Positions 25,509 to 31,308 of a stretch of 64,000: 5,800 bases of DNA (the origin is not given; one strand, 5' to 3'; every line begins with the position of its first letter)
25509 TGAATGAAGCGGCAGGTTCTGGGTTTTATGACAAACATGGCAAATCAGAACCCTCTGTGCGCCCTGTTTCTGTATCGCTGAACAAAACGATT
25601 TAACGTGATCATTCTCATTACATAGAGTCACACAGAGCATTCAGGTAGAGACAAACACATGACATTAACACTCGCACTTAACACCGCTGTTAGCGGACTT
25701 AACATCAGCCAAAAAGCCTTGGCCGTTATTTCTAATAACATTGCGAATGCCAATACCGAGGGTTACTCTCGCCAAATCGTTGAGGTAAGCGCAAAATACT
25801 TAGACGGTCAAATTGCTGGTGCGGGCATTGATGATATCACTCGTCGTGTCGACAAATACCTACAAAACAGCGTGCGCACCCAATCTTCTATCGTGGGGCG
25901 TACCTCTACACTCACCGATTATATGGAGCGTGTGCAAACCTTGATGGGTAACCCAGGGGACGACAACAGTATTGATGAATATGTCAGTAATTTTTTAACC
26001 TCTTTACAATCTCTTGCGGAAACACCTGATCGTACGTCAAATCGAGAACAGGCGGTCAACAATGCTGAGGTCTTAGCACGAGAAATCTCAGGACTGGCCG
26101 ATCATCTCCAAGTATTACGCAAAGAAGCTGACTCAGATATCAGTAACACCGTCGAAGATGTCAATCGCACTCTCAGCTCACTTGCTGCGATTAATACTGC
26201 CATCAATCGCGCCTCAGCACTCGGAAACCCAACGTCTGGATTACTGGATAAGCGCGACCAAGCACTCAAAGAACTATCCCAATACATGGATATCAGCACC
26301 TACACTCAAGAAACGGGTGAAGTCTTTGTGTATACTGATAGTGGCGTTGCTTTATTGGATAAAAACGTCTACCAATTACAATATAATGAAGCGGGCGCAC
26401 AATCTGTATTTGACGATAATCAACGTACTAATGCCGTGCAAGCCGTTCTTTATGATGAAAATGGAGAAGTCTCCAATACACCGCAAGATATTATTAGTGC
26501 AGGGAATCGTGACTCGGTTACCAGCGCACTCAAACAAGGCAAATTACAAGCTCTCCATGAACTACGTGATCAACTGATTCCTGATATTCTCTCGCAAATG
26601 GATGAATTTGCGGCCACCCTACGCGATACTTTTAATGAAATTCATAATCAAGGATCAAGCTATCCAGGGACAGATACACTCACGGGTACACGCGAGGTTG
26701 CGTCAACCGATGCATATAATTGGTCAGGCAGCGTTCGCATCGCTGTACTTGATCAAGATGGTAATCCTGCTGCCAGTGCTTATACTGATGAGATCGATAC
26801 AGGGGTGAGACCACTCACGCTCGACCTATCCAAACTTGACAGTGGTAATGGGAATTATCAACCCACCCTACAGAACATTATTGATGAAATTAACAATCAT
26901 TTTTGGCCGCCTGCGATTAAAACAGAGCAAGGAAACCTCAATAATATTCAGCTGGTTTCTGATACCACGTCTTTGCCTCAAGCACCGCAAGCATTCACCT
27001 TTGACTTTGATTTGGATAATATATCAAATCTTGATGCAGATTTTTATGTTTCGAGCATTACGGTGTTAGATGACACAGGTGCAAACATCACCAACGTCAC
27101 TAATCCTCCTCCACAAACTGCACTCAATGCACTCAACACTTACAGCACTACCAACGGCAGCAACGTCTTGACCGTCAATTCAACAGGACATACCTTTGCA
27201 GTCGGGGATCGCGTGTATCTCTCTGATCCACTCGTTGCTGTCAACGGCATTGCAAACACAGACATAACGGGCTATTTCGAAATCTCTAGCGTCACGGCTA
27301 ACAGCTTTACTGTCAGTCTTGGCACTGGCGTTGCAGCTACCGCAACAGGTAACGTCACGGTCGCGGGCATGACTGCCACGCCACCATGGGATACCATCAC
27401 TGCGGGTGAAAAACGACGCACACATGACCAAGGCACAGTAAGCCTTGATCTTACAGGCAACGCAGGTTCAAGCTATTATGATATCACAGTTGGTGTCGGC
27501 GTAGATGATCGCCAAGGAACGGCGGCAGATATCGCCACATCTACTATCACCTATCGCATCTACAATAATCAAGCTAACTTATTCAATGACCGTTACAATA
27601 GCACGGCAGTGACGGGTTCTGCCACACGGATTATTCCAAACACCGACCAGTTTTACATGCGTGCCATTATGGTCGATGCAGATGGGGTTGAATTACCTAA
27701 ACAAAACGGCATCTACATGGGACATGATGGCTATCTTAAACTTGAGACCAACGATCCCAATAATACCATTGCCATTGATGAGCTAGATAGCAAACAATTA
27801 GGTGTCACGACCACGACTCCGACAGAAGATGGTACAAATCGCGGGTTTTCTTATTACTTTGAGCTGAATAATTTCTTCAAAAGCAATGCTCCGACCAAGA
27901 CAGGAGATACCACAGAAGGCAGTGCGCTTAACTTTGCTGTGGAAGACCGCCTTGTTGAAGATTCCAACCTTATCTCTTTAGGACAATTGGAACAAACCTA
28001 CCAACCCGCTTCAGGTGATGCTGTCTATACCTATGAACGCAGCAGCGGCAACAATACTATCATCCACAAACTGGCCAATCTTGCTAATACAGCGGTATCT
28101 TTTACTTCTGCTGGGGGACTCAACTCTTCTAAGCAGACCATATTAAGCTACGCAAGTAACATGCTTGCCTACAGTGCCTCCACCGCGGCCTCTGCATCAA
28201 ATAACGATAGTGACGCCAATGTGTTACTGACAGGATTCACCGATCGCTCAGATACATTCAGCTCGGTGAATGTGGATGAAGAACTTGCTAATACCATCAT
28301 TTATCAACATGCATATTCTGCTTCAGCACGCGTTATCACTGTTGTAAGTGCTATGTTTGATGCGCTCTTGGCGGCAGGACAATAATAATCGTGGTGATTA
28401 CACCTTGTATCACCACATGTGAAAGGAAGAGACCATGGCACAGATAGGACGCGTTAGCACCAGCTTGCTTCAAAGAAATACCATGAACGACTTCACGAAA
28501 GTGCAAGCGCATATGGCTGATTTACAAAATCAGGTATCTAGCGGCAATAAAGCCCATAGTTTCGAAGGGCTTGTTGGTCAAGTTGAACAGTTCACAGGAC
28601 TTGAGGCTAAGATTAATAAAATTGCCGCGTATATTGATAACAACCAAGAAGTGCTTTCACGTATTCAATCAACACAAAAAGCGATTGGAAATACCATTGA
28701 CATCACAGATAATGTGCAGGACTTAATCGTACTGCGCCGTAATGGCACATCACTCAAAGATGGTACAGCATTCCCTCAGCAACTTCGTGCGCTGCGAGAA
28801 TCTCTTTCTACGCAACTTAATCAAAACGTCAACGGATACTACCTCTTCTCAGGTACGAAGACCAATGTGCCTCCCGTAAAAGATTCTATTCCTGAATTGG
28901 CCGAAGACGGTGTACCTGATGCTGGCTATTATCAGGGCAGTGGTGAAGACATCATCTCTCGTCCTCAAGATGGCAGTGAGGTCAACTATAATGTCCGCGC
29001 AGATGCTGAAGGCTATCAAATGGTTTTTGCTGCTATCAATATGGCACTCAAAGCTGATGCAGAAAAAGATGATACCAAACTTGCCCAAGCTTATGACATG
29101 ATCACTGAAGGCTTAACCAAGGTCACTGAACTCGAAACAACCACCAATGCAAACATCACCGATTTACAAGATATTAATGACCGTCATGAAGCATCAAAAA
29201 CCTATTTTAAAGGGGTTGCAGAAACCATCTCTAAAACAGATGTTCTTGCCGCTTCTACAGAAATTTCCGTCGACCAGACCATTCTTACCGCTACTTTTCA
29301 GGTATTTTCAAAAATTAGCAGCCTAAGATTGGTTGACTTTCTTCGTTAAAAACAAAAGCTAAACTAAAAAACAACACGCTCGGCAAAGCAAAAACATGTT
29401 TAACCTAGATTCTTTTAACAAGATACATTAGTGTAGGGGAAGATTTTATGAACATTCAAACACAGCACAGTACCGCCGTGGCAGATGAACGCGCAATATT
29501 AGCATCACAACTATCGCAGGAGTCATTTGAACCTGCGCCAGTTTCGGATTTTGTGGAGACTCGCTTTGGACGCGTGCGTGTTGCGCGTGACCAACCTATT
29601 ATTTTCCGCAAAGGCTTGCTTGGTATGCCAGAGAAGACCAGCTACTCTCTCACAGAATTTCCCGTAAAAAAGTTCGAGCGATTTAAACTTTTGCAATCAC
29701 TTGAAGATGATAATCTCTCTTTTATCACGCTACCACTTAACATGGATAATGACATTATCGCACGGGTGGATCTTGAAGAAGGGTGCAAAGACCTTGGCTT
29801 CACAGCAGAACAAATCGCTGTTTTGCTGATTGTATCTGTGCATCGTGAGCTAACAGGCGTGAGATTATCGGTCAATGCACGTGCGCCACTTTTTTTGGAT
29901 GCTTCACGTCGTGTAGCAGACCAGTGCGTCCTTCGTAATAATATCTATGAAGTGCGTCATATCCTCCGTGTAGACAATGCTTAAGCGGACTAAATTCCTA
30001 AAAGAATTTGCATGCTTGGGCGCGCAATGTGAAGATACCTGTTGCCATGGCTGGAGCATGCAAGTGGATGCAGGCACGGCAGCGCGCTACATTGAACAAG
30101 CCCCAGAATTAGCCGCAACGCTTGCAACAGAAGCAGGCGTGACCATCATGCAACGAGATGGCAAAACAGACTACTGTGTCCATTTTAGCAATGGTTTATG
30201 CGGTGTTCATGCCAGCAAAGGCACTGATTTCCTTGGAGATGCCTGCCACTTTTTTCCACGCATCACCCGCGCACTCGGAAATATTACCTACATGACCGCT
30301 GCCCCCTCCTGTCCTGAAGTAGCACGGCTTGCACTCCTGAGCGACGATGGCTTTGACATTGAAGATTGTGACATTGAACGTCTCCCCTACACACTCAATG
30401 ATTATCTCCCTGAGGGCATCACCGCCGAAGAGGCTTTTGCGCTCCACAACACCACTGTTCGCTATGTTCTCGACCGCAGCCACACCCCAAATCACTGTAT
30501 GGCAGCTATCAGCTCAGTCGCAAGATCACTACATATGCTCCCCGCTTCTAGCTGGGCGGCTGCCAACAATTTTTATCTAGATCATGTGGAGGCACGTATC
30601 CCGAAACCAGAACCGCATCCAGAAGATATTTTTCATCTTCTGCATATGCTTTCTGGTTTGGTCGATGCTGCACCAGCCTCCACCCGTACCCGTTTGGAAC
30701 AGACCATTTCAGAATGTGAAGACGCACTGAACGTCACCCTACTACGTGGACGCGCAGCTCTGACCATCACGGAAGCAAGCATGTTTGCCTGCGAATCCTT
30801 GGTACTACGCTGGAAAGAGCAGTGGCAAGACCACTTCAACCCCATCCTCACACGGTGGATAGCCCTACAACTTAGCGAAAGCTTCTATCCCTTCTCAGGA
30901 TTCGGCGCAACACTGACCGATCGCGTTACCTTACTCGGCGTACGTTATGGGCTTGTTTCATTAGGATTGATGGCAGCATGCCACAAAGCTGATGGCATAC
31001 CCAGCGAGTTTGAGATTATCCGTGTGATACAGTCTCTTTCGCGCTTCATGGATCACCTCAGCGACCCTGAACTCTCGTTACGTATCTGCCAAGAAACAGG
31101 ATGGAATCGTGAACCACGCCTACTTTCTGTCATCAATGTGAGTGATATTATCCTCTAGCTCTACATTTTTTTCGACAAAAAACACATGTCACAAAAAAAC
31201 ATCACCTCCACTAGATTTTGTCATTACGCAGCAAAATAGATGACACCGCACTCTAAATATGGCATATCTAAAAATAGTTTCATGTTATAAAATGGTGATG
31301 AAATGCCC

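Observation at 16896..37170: All surface-exposed flagellar axial proteins are enlarged together in one cluster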

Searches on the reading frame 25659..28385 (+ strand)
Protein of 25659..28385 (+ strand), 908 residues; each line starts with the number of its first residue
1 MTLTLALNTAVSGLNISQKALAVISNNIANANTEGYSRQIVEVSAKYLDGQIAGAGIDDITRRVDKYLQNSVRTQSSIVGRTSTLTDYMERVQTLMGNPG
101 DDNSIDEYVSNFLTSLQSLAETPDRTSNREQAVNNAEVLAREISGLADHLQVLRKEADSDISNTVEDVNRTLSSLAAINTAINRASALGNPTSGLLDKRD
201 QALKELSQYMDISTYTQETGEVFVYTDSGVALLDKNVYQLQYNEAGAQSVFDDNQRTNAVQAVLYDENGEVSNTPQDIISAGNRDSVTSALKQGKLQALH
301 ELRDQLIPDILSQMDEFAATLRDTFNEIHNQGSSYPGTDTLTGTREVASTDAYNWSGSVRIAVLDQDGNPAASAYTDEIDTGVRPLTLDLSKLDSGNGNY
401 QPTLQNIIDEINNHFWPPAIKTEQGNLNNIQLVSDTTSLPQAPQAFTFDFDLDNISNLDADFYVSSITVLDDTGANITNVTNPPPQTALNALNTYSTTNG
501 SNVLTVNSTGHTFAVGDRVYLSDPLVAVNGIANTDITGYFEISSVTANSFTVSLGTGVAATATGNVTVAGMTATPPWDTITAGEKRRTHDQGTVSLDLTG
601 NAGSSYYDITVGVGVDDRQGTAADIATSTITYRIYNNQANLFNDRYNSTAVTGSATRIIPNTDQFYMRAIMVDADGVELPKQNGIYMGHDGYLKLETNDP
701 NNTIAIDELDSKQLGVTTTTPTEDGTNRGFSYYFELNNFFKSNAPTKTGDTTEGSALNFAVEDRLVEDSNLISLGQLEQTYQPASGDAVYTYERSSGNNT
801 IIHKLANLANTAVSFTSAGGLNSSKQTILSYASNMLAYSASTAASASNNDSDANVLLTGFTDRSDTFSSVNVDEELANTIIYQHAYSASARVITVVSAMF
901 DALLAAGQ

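Call 3: search_protein_families(library=pfam, proteins=[window:25659-28385:+], max_evalue=0.01)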
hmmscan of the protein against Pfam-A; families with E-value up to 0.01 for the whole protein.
window:25659-28385:+ (908 aa): 3 families
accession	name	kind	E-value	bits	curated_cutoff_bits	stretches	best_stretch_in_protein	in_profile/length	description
PF22638.1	FlgK_D1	-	5.2e-44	151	28.6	1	89-337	1-226/233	Flagellar hook-associated protein FlgK helical domain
PF00460.25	Flg_bb_rod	-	4.1e-10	39.8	20.7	1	7-36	1-30/31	Flagella basal body rod protein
PF06429.18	Flg_bbr_C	-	4.9e-08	32.8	23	1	868-904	8-44/46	Flagellar basal body rod FlgEFG protein C-terminal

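Call 6: search_protein_families(library=ncbifam, proteins=[window:25659-28385:+], max_evalue=0.01)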
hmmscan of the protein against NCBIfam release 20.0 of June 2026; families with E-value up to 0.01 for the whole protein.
window:25659-28385:+ (908 aa): 14 families
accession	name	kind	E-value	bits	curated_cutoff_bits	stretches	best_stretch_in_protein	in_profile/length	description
TIGR02492.1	flgK_ends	equivalog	7.5e-90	302.3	170.75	2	6-343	2-321/437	flagellar hook-associated protein FlgK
TIGR03506.1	FlgEFG_subfam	subfamily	6.1e-11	42.6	70.25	1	6-63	2-52/351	flagellar hook-basal body complex protein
NF004241.1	PRK05682.1-5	equivalog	8.5e-09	35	469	1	6-42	4-40/446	flagellar hook protein FlgE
NF005286.1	PRK06803.1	equivalog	1.7e-08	34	467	1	6-66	2-62/402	flagellar hook protein FlgE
NF004242.0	PRK05682.2-1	equivalog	1.5e-07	30.6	365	2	1-37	1-37/422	flagellar hook protein FlgE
TIGR02488.1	flgG_G_neg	equivalog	1.8e-07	30.9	252.75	1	6-43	1-38/259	flagellar basal-body rod protein FlgG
NF004238.1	PRK05682.1-1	equivalog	5.8e-07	29.1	400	1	6-48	2-44/414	flagellar hook protein FlgE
TIGR02490.1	flgF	equivalog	3.5e-06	26.8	178.5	1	9-54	3-48/218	flagellar basal-body rod protein FlgF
NF009275.1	PRK12632.1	equivalog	9.8e-06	26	170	1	4-46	5-47/130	flagellar basal body rod protein FlgC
NF009280.2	PRK12640.1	subfamily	1e-05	25.2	210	1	7-52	5-50/246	flagellar basal body rod protein FlgF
TIGR01396.1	FlgB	equivalog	1.3e-05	25.4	59.05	1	6-42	4-40/131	flagellar basal body rod protein FlgB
NF009456.0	PRK12816.1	equivalog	1.4e-05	24.9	416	1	6-43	4-41/264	flagellar basal body rod protein FlgG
NF009266.0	PRK12623.1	equivalog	8.6e-05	22.5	144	1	12-42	18-48/133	flagellar basal body rod protein FlgB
NF009278.1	PRK12636.1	equivalog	0.00057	19.5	350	1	8-43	6-41/263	flagellar basal body rod protein FlgG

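Call 15: search_solved_structures(query=window:25659-28385:+, max_evalue=1)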
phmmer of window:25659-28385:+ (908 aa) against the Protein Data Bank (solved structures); distinct sequences matched with E-value up to 1: 9.
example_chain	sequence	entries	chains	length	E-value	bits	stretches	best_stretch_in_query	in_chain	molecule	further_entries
9go6_A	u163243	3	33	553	3.8e-22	81.7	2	6-330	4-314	Flagellar hook-associated protein 1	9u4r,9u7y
4ut1_A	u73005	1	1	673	1.5e-15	59.9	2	40-240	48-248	FLAGELLAR HOOK-ASSOCIATED PROTEIN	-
9gsx_L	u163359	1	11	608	4.6e-13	51.6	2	6-416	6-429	Flagellar hook-associated protein 1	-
8z5u_A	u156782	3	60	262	0.003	19.2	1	9-39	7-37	Flagellar basal-body rod protein FlgG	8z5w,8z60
6jzr_A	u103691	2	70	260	0.0072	17.9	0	9-40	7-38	Flagellar basal-body rod protein FlgG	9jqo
9yee_Ba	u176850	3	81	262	0.0076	17.8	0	7-38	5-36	Flagellar basal-body rod protein FlgG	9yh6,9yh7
5wrh_A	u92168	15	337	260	0.011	17.3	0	9-40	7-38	Flagellar basal-body rod protein FlgG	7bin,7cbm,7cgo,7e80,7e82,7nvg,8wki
8fzz_A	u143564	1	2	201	0.4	12.1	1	39-110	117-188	Ntox15 domain-containing protein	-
12du_W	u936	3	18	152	0.56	11.7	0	3-34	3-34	Flagellar basal-body rod protein FlgC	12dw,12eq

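Call 18: find_homologous_proteins(query=window:25659-28385:+, max_evalue=1e-10)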
Query window:25659-28385:+ (908 aa): 530 proteins with E <= 1e-10 among 8000 candidates; the best 120 are listed.
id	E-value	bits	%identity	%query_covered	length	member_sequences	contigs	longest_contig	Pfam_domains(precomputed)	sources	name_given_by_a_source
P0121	0.0e+0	1955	100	100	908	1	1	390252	PF06429.19,PF00460.26,PF22638.2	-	-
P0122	0.0e+0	1512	77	100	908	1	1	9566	PF06429.19,PF00460.26,PF22638.2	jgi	jgi:flagellar hook-associated protein FlgK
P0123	0.0e+0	1376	70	100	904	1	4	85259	PF06429.19,PF00460.26,PF22638.2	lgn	-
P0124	0.0e+0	1374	69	100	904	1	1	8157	PF06429.19,PF00460.26,PF22638.2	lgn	-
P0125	0.0e+0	1227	64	100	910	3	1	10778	PF06429.19,PF00460.26,PF22638.2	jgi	jgi:flagellar hook-associated protein 1 FlgK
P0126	0.0e+0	1034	55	100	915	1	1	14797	PF06429.19,PF00460.26,PF22638.2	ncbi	-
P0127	0.0e+0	1022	54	100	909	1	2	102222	PF06429.19,PF00460.26,PF22638.2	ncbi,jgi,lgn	jgi:flagellar hook-associated protein FlgK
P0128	0.0e+0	1018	53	100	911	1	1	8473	PF06429.19,PF00460.26,PF22638.2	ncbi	-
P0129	0.0e+0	1017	53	100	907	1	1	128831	PF06429.19,PF22638.2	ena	-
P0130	3.4e-298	1010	54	100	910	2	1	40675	PF06429.19,PF00460.26,PF22638.2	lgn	-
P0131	4.0e-298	1009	55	100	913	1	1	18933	PF06429.19,PF00460.26,PF22638.2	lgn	-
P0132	4.1e-298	1009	54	100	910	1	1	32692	PF06429.19,PF00460.26,PF22638.2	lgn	-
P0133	5.8e-298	1009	53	100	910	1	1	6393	PF06429.19,PF22638.2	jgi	jgi:flagellar hook-associated protein 1 FlgK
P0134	1.2e-295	1001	54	100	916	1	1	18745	PF06429.19,PF00460.26,PF22638.2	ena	-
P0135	9.7e-295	998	53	100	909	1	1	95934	PF06429.19,PF00460.26,PF22638.2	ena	-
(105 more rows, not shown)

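Call 62: search_solved_structures(query=A2, max_evalue=0.01, show_alignments=1)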
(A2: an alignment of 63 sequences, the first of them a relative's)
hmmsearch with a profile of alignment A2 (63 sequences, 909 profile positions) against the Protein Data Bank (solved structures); distinct sequences matched with E-value up to 0.01: 15.
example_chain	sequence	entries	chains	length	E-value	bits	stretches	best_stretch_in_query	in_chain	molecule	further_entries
9go6_A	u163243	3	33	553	3.4e-45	157.5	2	7-332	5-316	Flagellar hook-associated protein 1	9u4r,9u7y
4ut1_A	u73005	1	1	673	2.7e-35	124.7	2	33-376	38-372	FLAGELLAR HOOK-ASSOCIATED PROTEIN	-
9gsx_L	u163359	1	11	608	7e-33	116.8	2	6-330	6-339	Flagellar hook-associated protein 1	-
2d4y_A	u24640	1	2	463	3.9e-21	77.9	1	65-332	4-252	Flagellar hook-associated protein 1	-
5xbj_A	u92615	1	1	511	5.5e-11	44.3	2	105-330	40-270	Flagellar hook-associated protein FlgK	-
6jzr_A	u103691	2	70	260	1.5e-10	42.9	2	851-906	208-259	Flagellar basal-body rod protein FlgG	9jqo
5wrh_A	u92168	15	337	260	1.6e-10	42.8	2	851-906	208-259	Flagellar basal-body rod protein FlgG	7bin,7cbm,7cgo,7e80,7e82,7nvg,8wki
8z5u_A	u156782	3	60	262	4.1e-08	34.8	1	9-43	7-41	Flagellar basal-body rod protein FlgG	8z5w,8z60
9yee_Ba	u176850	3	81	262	8.7e-07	30.4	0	7-41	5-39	Flagellar basal-body rod protein FlgG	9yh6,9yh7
12du_W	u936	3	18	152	1.2e-06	29.9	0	1-34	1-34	Flagellar basal-body rod protein FlgC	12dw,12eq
6jzt_A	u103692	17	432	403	5.6e-06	27.8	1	6-62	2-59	Flagellar hook protein FlgE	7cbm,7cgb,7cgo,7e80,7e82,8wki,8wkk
3a69_A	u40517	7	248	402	1e-05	26.9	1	8-62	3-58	Flagellar hook protein flgE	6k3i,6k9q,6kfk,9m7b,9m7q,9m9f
5npy_A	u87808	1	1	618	0.00019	22.7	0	6-37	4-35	Flagellar basal body protein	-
9yee_Ce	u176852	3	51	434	0.00052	21.3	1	10-48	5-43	Flagellar hook protein FlgE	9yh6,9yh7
8z5u_D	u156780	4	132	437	0.00076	20.7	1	10-50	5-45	Flagellar hook protein FlgE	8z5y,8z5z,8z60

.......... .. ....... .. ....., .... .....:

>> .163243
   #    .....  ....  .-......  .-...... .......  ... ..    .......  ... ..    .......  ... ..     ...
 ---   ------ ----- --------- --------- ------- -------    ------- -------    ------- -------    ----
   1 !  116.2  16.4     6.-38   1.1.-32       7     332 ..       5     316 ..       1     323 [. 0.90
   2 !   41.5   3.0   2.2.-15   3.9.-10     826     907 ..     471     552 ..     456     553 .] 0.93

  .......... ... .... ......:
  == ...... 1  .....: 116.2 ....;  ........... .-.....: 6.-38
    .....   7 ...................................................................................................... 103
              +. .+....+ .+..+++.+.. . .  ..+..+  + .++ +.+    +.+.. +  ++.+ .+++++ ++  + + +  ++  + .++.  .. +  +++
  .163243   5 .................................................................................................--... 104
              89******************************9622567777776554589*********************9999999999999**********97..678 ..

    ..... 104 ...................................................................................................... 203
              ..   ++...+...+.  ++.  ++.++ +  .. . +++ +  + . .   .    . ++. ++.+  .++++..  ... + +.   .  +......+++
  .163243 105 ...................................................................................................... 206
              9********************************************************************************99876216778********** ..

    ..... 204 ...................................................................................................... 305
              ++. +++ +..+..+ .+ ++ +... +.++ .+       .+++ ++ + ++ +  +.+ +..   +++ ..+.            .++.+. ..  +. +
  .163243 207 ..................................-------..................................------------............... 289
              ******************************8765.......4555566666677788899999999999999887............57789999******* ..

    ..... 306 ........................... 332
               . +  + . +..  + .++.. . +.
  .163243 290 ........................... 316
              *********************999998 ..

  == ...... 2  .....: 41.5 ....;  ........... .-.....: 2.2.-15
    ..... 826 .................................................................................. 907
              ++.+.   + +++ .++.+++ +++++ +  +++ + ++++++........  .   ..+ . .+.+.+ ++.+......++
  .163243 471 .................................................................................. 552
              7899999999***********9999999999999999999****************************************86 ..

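Call 77: search_protein_families(library=phrogs, proteins=[window:25659-28385:+], max_evalue=0.01)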
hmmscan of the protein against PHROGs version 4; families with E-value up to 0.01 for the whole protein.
window:25659-28385:+ (908 aa): 0 families

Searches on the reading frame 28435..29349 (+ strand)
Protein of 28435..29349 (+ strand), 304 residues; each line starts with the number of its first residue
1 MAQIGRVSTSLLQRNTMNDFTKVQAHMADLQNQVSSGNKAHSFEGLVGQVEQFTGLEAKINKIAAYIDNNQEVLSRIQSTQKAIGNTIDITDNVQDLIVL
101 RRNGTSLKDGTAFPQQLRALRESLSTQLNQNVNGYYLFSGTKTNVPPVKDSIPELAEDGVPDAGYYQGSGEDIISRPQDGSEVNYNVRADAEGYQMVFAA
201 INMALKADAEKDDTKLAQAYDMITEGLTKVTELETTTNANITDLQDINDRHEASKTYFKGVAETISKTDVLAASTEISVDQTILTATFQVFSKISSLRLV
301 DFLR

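Call 3: search_protein_families(library=pfam, proteins=[window:28435-29349:+], max_evalue=0.01)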
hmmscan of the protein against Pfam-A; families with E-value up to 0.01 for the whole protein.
window:28435-29349:+ (304 aa): 3 families
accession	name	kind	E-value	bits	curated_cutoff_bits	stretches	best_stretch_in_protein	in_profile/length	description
PF00669.25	Flagellin_N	-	1.9e-15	57.5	26.6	1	7-143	1-139/139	Bacterial flagellin N-terminal helical region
PF10779.14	XhlA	-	0.00046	20.8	34.7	0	55-88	22-55/67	Haemolysin XhlA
PF01441.24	Lipoprotein_6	-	0.007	16.8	27.8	0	203-266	46-112/170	Lipoprotein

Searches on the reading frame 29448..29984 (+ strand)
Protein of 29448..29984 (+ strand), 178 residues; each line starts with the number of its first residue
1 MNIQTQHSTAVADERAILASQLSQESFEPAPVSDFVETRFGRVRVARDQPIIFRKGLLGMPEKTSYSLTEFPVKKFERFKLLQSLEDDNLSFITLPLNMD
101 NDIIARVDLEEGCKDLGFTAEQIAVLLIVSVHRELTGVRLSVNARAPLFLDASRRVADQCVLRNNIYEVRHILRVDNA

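Call 3: search_protein_families(library=pfam, proteins=[window:29448-29984:+], max_evalue=0.01)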
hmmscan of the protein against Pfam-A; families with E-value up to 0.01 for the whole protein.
window:29448-29984:+ (178 aa): 1 family
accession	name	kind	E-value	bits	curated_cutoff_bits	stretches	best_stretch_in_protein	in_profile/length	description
PF02623.20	FliW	-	8.4e-16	58.3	25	1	51-172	1-121/122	FliW protein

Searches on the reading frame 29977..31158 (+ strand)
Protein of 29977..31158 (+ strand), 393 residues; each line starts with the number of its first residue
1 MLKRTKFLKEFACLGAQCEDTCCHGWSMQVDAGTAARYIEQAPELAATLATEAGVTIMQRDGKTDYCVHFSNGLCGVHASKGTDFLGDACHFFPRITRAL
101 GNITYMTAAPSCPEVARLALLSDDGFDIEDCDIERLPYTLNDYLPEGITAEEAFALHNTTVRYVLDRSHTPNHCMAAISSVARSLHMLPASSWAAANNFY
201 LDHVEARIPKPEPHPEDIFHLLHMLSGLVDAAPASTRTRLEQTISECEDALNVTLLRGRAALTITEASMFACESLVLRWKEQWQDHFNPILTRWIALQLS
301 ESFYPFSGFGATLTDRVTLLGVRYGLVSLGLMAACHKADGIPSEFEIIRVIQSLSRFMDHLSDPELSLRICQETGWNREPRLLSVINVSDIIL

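Call 4: search_protein_families(library=pfam, proteins=[window:29977-31158:+], max_evalue=0.01)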
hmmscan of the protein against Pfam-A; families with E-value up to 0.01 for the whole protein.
window:29977-31158:+ (393 aa): 0 families

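Call 6: search_protein_families(library=ncbifam, proteins=[window:29977-31158:+], max_evalue=0.01)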
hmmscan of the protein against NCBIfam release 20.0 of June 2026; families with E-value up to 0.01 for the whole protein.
window:29977-31158:+ (393 aa): 1 family
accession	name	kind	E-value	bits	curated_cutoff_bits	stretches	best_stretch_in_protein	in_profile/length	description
NF038110.1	Lys_methyl_FliB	equivalog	2.1e-35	123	85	1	6-361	2-366/373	flagellin lysine-N-methylase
